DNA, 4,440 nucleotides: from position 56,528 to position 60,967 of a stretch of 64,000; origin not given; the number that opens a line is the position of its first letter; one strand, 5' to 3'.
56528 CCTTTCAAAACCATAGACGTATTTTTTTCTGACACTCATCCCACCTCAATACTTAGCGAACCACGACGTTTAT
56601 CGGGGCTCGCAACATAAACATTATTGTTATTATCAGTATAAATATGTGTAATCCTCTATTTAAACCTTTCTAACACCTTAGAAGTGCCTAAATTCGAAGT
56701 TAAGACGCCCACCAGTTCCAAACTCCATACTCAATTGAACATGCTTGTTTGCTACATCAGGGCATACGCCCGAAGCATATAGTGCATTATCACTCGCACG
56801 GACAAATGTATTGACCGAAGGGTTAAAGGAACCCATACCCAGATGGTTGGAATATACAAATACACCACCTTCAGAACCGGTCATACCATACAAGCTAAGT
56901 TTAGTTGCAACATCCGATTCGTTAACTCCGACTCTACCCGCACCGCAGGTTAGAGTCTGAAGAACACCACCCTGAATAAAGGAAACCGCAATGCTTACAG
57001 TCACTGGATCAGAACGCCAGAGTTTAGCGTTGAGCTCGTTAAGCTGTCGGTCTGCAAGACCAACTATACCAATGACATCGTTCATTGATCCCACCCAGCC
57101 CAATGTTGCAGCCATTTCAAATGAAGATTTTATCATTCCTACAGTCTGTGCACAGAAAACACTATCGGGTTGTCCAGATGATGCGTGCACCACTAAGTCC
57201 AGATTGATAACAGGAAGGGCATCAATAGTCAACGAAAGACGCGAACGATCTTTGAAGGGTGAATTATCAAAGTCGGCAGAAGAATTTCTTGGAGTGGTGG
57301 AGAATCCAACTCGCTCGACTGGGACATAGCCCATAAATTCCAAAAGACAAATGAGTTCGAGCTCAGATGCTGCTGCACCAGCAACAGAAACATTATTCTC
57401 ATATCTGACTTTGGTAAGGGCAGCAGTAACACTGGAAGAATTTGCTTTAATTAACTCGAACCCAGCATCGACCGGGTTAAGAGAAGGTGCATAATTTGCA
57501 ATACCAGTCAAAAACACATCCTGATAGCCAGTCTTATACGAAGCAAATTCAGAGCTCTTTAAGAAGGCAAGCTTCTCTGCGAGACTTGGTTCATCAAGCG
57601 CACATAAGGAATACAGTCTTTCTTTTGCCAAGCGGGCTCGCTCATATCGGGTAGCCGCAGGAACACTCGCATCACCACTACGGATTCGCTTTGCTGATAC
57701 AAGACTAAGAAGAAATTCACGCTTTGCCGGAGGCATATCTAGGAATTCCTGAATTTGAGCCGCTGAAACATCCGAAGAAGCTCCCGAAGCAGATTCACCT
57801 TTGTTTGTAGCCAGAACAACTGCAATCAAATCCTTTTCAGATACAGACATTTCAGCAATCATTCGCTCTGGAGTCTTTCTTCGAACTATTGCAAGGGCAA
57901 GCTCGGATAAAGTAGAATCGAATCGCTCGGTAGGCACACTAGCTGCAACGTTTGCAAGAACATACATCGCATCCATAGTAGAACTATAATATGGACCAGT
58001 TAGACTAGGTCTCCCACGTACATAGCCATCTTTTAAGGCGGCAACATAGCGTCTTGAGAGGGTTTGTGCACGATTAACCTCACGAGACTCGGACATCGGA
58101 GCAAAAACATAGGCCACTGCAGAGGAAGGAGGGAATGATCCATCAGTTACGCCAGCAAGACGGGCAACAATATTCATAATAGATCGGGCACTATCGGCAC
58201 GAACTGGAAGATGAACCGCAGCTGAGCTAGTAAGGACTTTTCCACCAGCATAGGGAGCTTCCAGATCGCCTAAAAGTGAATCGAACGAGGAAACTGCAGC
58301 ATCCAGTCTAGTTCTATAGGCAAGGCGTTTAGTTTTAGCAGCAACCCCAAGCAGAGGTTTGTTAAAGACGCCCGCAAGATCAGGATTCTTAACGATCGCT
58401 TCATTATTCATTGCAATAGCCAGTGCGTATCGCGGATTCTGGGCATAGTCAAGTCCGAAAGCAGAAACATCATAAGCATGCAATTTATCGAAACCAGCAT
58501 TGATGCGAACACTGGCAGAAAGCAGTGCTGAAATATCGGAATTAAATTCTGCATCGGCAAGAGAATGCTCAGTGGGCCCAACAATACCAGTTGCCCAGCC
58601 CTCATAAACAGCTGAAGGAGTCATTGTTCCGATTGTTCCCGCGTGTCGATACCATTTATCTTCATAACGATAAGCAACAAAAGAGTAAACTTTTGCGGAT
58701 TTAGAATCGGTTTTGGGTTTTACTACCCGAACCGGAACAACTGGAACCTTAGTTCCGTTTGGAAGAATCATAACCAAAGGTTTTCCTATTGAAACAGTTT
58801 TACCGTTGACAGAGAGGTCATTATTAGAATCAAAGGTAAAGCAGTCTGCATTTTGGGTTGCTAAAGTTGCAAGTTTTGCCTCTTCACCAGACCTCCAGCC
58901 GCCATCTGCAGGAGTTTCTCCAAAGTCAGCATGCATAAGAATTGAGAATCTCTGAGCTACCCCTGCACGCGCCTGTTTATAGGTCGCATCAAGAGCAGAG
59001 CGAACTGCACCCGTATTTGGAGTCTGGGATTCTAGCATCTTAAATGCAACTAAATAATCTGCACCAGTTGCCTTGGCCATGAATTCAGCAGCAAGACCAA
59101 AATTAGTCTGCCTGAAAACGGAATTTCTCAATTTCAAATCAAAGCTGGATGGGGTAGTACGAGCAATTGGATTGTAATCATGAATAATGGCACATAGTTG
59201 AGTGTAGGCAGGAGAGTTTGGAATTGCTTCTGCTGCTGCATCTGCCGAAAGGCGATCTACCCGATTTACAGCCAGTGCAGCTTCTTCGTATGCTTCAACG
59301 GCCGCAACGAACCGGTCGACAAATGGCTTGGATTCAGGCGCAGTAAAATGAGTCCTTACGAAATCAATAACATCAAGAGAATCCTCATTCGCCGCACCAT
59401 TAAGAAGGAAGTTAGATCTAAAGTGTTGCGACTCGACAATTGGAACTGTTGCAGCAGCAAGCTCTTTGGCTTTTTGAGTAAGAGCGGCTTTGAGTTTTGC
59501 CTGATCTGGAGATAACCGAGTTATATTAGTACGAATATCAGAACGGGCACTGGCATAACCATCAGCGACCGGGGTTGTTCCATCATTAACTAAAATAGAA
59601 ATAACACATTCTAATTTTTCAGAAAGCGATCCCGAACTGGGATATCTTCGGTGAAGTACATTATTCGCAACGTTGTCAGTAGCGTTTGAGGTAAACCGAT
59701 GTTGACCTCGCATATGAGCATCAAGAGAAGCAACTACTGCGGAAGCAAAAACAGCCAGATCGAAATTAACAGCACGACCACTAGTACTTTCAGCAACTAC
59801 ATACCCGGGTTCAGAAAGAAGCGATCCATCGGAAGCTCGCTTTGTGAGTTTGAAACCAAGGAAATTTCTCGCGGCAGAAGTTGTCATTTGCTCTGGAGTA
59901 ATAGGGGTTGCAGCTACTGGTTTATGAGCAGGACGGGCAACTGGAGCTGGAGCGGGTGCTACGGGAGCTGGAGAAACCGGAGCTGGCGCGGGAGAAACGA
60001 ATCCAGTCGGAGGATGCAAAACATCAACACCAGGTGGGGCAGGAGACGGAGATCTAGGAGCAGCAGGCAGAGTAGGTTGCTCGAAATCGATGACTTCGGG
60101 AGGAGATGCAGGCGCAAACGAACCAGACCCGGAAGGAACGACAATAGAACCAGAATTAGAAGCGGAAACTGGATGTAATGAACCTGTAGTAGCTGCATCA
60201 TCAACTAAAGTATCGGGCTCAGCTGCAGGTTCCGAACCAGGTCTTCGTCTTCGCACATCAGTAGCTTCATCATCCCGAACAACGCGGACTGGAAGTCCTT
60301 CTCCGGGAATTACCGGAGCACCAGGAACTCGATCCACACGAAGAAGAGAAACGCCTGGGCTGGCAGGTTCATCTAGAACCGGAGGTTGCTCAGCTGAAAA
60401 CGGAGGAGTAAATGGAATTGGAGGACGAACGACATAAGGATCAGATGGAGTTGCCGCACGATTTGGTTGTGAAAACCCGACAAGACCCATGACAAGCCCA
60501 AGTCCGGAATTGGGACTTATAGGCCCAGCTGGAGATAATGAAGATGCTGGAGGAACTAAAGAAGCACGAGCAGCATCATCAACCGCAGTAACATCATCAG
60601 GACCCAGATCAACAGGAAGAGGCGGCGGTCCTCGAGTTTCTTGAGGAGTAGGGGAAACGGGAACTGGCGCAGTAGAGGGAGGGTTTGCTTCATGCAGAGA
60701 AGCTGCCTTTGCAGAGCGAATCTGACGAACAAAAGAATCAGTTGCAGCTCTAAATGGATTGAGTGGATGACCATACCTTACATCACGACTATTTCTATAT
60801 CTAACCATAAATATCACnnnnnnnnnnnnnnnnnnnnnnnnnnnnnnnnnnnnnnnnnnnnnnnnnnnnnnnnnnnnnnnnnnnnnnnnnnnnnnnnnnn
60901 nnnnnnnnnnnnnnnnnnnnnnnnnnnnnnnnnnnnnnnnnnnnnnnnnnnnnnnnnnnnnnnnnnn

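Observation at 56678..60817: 1379-aa orphan protein with a 300-aa proline-rich N-terminal region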

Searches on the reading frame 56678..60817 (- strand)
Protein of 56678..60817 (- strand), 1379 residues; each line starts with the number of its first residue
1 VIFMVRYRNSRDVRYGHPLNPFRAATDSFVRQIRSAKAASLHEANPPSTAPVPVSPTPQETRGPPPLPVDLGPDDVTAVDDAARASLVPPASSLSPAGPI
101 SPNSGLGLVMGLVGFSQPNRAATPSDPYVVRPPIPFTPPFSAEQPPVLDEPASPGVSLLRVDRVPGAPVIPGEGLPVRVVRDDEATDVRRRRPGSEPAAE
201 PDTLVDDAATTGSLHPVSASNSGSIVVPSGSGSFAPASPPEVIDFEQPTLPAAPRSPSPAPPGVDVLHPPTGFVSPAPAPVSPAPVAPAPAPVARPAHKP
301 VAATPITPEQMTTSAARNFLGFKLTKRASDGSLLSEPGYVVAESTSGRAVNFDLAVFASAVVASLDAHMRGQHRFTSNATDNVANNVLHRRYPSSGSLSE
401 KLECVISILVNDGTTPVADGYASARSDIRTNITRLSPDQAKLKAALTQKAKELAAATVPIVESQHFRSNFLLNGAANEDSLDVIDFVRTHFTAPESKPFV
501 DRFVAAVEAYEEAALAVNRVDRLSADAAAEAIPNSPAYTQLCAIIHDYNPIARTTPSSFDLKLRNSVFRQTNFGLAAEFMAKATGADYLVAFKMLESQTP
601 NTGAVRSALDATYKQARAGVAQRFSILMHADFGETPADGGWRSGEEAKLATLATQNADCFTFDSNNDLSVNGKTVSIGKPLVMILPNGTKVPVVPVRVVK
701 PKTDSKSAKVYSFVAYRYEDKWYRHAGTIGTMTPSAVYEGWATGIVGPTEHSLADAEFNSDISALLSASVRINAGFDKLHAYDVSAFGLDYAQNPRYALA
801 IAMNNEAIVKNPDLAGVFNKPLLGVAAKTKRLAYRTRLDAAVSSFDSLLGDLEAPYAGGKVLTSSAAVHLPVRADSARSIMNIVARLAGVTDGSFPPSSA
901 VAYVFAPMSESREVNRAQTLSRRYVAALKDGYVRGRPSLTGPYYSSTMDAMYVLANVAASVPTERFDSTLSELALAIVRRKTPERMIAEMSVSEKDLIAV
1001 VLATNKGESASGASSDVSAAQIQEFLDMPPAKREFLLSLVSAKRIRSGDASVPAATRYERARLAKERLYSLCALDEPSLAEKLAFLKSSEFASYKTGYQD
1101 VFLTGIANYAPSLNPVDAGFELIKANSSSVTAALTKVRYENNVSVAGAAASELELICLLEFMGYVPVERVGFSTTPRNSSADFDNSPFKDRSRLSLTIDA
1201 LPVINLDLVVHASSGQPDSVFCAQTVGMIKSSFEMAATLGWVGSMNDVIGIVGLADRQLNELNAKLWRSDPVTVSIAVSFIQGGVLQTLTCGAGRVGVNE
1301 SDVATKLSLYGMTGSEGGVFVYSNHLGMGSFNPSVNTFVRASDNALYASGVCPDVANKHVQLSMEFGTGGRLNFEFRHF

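Call 5: search_protein_families(library=pfam, proteins=[window:56678-60817:-], max_evalue=0.01)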
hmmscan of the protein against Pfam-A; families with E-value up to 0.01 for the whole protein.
window:56678-60817:- (1379 aa): 0 families

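Call 6: search_protein_families(library=phrogs, proteins=[window:56678-60817:-], max_evalue=0.01)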
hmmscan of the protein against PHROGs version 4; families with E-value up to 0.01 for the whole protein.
window:56678-60817:- (1379 aa): 0 families

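Call 7: search_protein_families(library=padloc, proteins=[window:56678-60817:-], max_evalue=0.1)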
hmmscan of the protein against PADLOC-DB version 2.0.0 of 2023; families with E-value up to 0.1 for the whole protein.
window:56678-60817:- (1379 aa): 0 families

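Call 8: search_protein_families(library=ncbifam, proteins=[window:56678-60817:-], max_evalue=0.1)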
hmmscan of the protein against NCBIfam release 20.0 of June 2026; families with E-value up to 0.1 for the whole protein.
window:56678-60817:- (1379 aa): 0 families

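Call 9: find_homologous_proteins(query=window:56678-60817:-)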
Query window:56678-60817:- (1379 aa): 1 proteins with E <= 0.001 among 8000 candidates.
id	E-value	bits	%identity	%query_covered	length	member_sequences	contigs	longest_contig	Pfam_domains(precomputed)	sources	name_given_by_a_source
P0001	0.0e+0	3032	100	100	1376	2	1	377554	-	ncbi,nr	ncbi:hypothetical protein HY990_02445 [Candidatus Micrarchaeota archaeon]|nr:hypothetical protein [C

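Call 11: find_encoding_contigs(protein=P0001, flank=10000, max_places=3)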
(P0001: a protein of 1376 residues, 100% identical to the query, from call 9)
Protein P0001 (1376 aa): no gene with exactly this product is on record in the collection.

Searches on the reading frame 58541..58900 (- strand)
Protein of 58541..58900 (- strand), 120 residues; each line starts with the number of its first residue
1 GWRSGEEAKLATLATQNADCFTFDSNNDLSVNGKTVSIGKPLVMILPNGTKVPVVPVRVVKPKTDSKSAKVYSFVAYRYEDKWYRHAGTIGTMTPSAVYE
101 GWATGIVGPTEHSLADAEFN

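Call 46: search_protein_families(library=pfam, proteins=[window:58541-58900:-], max_evalue=10)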
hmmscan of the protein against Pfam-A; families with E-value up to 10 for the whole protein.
window:58541-58900:- (120 aa): 0 families

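Call 47: search_protein_families(library=phrogs, proteins=[window:58541-58900:-], max_evalue=10)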
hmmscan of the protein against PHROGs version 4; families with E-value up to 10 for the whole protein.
window:58541-58900:- (120 aa): 0 families

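Call 71: predict_structure(protein=window:58541-58900:-)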
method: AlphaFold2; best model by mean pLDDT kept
length: 120 residues; sequences in the alignment: 1
mean_pLDDT: 51.5   pTM: 0.47
mean pLDDT of the five models: 51.5, 44.6, 41.1, 39.3, 36.5
residues with pLDDT >= 90: 0; 70-90: 0; 50-70: 78; < 50: 42
segments of 3 or more residues with pLDDT < 50: 1-5, 89-120
pLDDT, mean of each block of 10 residues (from residue 1): 47 53 66 60 57 63 51 64 57 41 31 29
secondary structure, 60 per line:
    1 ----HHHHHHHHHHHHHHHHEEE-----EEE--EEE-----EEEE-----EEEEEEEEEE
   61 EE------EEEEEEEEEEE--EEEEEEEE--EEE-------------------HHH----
elements in order: H5-20 E21-23 E29-31 E34-36 E42-45 E51-62 E69-79 E82-89 E92-94

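Call 75: fold_search(model_id=the predicted structure, library=pdb)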
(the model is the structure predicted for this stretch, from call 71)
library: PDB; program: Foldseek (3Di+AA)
matches with E <= 10: 512; with E <= 0.001: 0
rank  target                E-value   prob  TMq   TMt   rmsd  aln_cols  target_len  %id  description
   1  5wvy_A                3.5e-01  0.28  0.21  0.34   6.3        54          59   22  The crystal structure of Cren7 mutant L28V in complex with dsDNA (released 2017-04-26)
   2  3bg3_B                4.1e-01  0.30  0.26  0.07   4.5        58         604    9  Crystal Structure of Human Pyruvate Carboxylase (missing the biotin carboxylase domain at the N-terminus) (released 2008-02-26)
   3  3hb9_D                4.4e-01  0.28  0.25  0.04   4.7        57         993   10  Crystal Structure of S. aureus Pyruvate Carboxylase A610T Mutant (released 2009-06-30)
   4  5wvz_A                4.4e-01  0.25  0.22  0.36   6.5        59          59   20  The crystal structure of Cren7 mutant L28F in complex with dsDNA (released 2017-04-26)
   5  3bg5_C                4.6e-01  0.28  0.26  0.04   4.7        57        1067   10  Crystal Structure of Staphylococcus Aureus Pyruvate Carboxylase (released 2008-02-26)
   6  3hbl_C                4.6e-01  0.28  0.26  0.04   4.6        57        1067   10  Crystal Structure of S. aureus Pyruvate Carboxylase T908A Mutant (released 2009-06-30)
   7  8i4m_S                4.9e-01  0.14  0.25  0.08  13.8       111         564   14  Portal-tail complex structure of the Cyanophage P-SCSP1u (released 2023-11-01)
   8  6bhw_B                5.2e-01  0.21  0.23  0.26   5.5        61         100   18  B. subtilis SsbA (released 2018-12-19)
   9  5txk_A                5.2e-01  0.13  0.18  0.09  10.0        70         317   23  CRYSTAL STRUCTURE OF USP35 C450S IN COMPLEX WITH UBIQUITIN (released 2018-05-09)
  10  6bhw_H                5.5e-01  0.28  0.24  0.28   5.8        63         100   16  B. subtilis SsbA (released 2018-12-19)
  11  5wwc_B                5.8e-01  0.20  0.23  0.36   5.8        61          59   23  The crystal structure of Cren7 mutant L28M in complex with dsDNA (released 2017-04-26)
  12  2py1_MODEL_1_A        5.8e-01  0.11  0.24  0.23  10.9       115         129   11  Solution structure of human liver fatty acid binding protein (released 2007-06-12)
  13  5wvw_A                6.1e-01  0.25  0.22  0.37   6.1        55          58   20  The crystal structure of Cren7 mutant L28A in complex with dsDNA (released 2017-04-26)
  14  3lwi_A                6.1e-01  0.23  0.22  0.37   6.6        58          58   19  Crystal structure of Cren7-dsDNA complex (released 2010-05-26)
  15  4jx6_C                6.5e-01  0.33  0.28  0.07   4.1        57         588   10  Structure of the carboxyl transferase domain Y628A from Rhizobium etli pyruvate carboxylase with pyruvate (released 2013-05-29)
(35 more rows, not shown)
